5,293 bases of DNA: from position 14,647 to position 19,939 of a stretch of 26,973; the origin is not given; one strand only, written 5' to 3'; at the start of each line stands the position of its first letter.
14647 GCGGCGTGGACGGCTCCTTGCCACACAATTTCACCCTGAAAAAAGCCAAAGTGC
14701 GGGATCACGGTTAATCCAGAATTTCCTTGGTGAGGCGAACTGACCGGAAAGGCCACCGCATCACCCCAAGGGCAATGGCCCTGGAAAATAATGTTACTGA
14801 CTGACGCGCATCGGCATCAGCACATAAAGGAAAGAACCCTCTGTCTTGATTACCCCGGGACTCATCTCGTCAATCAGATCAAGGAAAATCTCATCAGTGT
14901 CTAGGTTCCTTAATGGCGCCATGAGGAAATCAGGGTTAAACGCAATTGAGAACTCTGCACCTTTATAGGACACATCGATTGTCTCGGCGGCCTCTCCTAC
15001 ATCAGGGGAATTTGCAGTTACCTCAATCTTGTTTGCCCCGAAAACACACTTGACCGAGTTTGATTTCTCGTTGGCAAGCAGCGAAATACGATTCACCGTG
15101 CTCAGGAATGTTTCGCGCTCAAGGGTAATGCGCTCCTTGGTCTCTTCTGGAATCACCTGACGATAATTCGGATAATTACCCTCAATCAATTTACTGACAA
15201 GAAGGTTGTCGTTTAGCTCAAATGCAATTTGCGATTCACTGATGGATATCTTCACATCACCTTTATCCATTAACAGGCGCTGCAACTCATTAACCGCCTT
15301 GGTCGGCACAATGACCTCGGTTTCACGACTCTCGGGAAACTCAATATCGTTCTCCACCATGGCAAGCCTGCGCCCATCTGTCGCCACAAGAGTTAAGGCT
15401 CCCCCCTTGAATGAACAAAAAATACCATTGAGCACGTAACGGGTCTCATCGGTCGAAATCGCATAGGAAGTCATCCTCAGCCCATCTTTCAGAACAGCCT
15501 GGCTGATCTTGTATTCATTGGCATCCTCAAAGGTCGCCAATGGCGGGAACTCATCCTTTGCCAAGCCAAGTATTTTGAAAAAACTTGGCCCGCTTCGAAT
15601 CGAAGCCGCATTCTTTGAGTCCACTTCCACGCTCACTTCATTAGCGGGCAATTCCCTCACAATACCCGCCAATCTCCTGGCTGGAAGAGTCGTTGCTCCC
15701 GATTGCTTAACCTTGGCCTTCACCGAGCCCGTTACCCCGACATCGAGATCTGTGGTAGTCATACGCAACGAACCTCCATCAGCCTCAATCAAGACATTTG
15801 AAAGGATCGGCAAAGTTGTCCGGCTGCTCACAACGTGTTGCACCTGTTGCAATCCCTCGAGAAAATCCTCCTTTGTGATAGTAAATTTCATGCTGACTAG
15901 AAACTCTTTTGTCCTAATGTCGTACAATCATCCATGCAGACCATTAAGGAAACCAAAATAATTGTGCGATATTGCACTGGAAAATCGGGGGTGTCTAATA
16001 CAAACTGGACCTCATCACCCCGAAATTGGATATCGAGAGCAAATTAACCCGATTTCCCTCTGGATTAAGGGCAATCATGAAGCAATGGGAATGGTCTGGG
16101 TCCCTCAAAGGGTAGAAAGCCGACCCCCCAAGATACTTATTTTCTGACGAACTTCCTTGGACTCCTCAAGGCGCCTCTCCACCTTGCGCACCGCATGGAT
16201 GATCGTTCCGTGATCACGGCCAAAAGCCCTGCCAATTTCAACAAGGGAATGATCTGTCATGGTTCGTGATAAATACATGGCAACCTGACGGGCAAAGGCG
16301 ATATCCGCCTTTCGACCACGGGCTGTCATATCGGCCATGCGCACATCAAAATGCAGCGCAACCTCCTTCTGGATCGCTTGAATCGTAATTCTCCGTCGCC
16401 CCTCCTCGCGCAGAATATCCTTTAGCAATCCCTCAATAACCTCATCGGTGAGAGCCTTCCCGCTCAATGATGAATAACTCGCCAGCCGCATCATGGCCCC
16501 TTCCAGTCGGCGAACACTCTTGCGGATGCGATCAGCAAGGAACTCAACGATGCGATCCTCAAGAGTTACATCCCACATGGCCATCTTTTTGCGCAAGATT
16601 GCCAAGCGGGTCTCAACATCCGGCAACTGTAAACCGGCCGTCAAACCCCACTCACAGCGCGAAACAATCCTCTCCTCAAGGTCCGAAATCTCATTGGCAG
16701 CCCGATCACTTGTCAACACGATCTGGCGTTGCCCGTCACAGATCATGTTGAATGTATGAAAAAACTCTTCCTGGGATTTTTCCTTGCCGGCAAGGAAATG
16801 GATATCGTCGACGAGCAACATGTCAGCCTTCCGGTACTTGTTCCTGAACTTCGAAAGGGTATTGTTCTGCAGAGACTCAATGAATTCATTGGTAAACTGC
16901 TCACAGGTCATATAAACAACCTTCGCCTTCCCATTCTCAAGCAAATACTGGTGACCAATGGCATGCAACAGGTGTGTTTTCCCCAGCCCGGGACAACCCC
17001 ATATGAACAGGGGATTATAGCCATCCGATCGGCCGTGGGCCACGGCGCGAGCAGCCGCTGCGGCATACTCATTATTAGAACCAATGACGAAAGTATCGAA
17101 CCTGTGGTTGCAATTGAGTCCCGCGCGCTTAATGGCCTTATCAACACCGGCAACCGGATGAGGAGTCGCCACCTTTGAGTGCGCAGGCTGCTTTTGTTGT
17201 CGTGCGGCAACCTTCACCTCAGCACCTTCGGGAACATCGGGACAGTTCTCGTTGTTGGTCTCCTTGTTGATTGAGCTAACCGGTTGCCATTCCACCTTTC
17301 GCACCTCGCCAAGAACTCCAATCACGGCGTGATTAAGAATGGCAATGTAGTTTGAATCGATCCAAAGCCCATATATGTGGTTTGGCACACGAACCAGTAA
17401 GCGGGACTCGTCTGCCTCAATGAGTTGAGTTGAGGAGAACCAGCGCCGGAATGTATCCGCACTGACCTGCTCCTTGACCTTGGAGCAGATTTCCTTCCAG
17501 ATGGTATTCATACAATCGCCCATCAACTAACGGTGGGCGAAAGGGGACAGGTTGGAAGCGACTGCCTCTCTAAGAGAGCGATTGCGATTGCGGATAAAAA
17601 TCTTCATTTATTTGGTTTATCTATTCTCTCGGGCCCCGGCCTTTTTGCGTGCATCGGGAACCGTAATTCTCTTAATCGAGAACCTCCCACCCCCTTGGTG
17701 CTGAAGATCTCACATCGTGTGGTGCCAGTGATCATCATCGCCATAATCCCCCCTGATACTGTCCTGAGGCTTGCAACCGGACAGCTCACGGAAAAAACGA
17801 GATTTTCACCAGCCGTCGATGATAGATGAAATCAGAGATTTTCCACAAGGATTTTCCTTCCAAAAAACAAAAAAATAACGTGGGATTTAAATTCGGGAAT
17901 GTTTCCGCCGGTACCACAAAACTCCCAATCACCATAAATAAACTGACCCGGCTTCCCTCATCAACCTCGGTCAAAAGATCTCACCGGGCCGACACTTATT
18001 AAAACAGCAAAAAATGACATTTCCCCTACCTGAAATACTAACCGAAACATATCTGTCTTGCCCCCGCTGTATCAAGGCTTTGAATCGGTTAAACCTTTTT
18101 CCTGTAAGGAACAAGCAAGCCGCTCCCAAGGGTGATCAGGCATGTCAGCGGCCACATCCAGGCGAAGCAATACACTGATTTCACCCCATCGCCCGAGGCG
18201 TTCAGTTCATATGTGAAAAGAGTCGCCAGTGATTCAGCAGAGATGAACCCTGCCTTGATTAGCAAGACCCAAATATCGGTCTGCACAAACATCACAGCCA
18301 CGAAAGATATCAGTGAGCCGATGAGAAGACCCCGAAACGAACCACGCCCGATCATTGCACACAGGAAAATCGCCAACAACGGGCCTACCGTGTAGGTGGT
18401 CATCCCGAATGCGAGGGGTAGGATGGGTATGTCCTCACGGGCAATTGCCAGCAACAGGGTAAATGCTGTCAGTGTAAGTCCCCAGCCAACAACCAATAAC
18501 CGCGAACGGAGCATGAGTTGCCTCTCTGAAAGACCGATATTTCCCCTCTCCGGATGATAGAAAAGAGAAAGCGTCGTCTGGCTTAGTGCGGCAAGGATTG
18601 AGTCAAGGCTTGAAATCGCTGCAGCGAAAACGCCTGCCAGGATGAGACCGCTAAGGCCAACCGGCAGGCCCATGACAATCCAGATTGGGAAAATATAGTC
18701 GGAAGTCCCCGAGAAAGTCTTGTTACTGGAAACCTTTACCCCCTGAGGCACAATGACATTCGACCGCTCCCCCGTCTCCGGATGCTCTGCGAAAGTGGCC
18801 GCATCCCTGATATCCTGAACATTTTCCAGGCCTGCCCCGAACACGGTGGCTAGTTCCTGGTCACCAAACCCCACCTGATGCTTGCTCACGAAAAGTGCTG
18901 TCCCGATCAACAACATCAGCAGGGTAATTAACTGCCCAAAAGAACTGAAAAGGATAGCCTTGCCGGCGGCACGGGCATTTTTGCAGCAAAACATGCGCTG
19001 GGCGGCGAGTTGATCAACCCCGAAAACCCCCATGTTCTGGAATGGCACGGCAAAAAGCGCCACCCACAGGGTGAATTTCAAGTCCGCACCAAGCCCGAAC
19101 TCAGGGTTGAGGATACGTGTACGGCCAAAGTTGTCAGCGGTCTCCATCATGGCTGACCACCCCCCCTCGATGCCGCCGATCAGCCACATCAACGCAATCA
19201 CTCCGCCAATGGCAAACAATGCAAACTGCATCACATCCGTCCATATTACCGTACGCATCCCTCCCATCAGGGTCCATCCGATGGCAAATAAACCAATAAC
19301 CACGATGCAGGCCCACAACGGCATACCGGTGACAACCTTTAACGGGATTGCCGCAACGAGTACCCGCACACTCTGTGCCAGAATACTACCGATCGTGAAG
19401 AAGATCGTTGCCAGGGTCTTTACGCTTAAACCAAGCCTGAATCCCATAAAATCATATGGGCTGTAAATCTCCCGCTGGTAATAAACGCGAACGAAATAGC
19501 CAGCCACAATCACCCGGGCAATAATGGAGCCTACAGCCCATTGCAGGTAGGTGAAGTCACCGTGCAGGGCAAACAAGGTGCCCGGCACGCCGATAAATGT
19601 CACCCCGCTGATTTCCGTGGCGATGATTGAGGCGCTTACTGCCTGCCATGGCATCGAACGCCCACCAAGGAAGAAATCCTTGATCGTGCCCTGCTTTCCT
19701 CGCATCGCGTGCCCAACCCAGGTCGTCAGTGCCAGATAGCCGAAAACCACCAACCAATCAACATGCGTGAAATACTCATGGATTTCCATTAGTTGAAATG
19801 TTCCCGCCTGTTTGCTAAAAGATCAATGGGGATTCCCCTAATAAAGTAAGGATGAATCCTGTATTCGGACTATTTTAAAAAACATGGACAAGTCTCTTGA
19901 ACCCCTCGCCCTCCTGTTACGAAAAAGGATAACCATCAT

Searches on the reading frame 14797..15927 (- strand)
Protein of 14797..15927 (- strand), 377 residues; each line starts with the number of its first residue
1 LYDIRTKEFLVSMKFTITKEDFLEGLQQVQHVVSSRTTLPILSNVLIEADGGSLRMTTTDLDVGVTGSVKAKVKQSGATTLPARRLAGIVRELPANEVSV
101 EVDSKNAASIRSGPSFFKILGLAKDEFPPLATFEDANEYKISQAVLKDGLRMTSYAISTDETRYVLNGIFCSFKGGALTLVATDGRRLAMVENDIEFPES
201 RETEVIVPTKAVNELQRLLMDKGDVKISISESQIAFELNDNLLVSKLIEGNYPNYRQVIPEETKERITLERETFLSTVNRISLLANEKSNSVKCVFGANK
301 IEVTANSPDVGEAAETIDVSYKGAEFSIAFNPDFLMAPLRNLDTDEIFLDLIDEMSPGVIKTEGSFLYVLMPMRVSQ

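Call 4: search_protein_families(library=pfam, proteins=[window:14797-15927:-], max_evalue=0.01)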
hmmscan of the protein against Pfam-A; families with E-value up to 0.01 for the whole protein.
window:14797-15927:- (377 aa): 3 families
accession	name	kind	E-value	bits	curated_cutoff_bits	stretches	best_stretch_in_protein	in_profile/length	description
PF00712.24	DNA_pol3_beta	-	3.2e-39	134.2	24.4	2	13-130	1-119/120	DNA polymerase III beta subunit, N-terminal domain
PF02767.21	DNA_pol3_beta_2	-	2e-33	115.5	27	1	141-254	2-116/116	DNA polymerase III beta subunit, central domain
PF02768.20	DNA_pol3_beta_3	-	2.2e-29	102.1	27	1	256-374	1-121/121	DNA polymerase III beta subunit, C-terminal domain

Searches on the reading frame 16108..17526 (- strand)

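Call 4: search_protein_families(library=pfam, proteins=[window:16108-17526:-], max_evalue=0.01)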
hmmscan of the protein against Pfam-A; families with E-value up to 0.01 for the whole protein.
window:16108-17526:- (473 aa): 10 families
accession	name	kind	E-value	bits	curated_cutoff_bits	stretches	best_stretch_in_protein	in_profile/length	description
PF00308.24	Bac_DnaA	-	2.8e-63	213.4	23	1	137-297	1-161/162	Bacterial DnaA ATPAse domain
PF08299.17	Bac_DnaA_C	-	4.8e-26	91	31.5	1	382-449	1-69/69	Bacterial dnaA protein helix-turn-helix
PF11638.13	DnaA_N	-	4.3e-13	49.2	24.6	1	7-67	1-62/65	DnaA N-terminal domain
PF01695.23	IstB_IS21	-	4.7e-09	36.5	24.1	1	173-279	95-198/238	IstB-like ATP binding protein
PF00004.35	AAA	-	5.8e-09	36.9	21.2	1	174-292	2-124/131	ATPase family associated with various cellular activities (AAA)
PF13401.12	AAA_22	-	1.6e-06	28.9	27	1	171-214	6-49/130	AAA domain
PF13173.12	AAA_14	-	4.6e-05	23.9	27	1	171-285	3-109/129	AAA domain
PF13191.12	AAA_16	-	0.00019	22.4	32.6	1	158-224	15-78/167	AAA ATPase domain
PF05496.18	RuvB_N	-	0.0073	16.5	27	0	162-277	25-123/159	Holliday junction DNA helicase RuvB P-loop domain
PF25201.1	nSTAND6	-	0.0094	16.4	27.7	0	170-220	18-68/148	Novel STAND NTPase 6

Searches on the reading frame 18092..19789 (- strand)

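Call 4: search_protein_families(library=pfam, proteins=[window:18092-19789:-], max_evalue=0.01)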
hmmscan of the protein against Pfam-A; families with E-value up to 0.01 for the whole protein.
window:18092-19789:- (566 aa): 1 family
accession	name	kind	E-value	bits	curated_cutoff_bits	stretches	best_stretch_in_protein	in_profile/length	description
PF00474.23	SSF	-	5.3e-26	91.9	22.8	2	39-302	1-260/406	Sodium:solute symporter family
